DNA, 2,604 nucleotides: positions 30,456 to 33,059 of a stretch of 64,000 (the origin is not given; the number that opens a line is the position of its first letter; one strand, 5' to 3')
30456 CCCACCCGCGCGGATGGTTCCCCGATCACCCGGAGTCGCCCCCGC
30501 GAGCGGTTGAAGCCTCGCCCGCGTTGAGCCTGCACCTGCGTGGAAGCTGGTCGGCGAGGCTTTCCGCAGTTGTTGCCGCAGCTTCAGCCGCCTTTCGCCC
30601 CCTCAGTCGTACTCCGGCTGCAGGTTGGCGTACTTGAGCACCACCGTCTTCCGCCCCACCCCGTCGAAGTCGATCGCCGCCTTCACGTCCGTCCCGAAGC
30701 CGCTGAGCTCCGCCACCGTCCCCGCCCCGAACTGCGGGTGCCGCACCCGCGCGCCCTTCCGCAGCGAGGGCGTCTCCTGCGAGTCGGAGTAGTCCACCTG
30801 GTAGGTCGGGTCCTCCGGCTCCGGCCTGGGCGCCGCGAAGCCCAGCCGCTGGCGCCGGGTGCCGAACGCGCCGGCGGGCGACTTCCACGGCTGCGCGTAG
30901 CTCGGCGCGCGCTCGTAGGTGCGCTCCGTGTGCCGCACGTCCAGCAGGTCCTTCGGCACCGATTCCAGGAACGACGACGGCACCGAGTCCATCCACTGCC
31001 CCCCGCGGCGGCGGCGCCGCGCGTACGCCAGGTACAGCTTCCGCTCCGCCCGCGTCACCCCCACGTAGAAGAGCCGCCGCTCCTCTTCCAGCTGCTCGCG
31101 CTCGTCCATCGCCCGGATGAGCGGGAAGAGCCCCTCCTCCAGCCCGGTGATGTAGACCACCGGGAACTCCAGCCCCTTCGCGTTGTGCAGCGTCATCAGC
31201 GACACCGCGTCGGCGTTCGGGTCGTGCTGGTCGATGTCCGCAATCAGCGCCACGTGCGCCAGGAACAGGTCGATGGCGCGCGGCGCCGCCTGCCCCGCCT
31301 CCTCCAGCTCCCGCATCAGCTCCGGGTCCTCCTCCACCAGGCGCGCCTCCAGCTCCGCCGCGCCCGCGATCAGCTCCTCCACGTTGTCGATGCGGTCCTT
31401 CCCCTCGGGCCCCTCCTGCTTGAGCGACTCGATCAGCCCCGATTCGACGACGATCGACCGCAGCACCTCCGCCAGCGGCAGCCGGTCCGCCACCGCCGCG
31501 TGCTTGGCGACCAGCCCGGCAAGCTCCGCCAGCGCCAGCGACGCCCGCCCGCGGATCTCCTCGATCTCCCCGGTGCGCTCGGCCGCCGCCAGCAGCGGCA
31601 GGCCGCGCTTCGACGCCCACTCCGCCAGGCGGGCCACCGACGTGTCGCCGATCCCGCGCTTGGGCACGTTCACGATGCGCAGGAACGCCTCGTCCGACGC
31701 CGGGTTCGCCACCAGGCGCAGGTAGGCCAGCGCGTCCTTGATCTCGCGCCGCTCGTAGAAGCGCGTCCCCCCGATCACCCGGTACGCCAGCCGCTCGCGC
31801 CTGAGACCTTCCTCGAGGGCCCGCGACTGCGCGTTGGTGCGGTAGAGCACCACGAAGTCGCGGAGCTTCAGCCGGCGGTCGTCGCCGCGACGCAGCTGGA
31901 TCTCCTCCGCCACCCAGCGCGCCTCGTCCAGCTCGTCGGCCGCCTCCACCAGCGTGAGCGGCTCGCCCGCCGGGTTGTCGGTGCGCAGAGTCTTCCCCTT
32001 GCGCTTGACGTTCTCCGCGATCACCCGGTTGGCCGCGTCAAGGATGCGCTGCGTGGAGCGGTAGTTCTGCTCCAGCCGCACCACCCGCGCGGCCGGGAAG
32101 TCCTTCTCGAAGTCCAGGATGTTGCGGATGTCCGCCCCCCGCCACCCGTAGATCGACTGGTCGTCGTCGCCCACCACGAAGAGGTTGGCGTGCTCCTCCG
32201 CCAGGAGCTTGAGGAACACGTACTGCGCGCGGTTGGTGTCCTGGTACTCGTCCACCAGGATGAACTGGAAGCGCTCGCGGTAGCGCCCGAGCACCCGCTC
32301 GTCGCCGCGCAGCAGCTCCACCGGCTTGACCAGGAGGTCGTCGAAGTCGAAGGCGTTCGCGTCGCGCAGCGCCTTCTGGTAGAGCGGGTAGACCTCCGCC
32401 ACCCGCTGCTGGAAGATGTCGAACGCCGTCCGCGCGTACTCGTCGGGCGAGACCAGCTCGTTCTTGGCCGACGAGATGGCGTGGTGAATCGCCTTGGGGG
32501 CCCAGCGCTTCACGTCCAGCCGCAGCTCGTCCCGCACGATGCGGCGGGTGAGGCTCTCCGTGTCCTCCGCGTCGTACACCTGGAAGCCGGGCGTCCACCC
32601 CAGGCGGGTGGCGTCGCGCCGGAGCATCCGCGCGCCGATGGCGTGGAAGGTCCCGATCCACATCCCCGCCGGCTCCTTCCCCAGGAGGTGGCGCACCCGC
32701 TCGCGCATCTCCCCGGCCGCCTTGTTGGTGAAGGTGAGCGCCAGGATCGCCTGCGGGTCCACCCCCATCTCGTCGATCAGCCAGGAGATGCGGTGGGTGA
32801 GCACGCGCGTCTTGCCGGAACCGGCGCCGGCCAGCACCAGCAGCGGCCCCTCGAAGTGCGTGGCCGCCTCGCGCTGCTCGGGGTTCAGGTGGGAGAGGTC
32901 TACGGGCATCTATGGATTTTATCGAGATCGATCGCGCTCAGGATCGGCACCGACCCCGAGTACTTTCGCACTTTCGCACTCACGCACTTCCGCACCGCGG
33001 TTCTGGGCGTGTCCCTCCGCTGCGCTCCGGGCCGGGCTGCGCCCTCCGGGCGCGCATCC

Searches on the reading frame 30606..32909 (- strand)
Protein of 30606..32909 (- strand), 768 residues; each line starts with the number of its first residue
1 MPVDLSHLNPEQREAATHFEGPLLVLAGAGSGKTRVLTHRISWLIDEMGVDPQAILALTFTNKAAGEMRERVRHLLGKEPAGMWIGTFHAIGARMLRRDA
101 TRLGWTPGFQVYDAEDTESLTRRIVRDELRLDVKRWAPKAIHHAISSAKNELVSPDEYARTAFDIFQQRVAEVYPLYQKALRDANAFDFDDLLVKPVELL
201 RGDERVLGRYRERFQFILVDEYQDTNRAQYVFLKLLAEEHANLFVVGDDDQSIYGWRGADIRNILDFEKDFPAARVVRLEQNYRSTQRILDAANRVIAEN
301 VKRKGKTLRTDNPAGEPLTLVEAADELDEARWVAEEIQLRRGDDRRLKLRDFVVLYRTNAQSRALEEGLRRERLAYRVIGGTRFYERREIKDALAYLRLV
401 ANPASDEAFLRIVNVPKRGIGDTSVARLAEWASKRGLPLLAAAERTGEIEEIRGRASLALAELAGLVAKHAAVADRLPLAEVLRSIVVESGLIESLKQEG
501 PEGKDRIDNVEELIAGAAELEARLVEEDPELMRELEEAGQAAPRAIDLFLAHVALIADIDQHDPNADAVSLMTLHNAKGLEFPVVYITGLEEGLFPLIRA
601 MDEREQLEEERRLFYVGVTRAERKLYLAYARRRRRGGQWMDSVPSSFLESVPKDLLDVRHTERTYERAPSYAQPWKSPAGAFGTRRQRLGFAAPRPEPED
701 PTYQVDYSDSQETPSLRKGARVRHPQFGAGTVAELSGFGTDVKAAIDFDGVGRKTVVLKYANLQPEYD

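Call 25: find_encoding_contigs(protein=window:30606-32909:-, flank=10000, max_places=1)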
Protein window:30606-32909:- (768 aa): 2 contigs read that carry it; 1 place shown.
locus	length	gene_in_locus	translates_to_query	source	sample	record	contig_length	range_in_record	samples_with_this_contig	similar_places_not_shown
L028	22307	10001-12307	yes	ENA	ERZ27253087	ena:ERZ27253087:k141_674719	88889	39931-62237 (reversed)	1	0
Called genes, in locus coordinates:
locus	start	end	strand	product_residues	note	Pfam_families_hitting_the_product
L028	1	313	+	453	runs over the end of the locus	PF02163:Peptidase_M50, PF00595:PDZ (weak), PF13180:PDZ_2, PF17820:PDZ_6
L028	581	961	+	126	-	PF01258:zf-dskA_traR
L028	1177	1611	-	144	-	PF19545:DUF6069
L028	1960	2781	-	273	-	PF00753:Lactamase_B, PF23023:Anti-Pycsar_Apyc1 (weak), PF12706:Lactamase_B_2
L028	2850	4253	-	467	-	PF13562:NTP_transf_4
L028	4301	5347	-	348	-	PF00483:NTP_transferase, PF12804:NTP_transf_3, PF22640:ManC_GMP_beta-helix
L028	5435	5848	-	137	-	PF00072:Response_reg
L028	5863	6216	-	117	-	PF03259:Robl_LC7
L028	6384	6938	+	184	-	-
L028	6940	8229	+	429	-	PF02403:Seryl_tRNA_N, PF00587:tRNA-synt_2b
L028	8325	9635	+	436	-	PF02518:HATPase_c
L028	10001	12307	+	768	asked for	PF00580:UvrD-helicase, PF01443:Viral_helicase1 (faint), PF13245:AAA_19, PF13604:AAA_30 (faint), PF13361:UvrD_C, PF13538:UvrD_C_2, PF21196:PcrA_UvrD_tudor (faint)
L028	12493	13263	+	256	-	PF05057:DUF676 (weak), PF00561:Abhydrolase_1 (weak), PF12146:Hydrolase_4 (faint), PF12697:Abhydrolase_6 (weak)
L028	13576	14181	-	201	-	PF03693:ParD_antitoxin (faint)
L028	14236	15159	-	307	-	PF00882:Zn_dep_PLPC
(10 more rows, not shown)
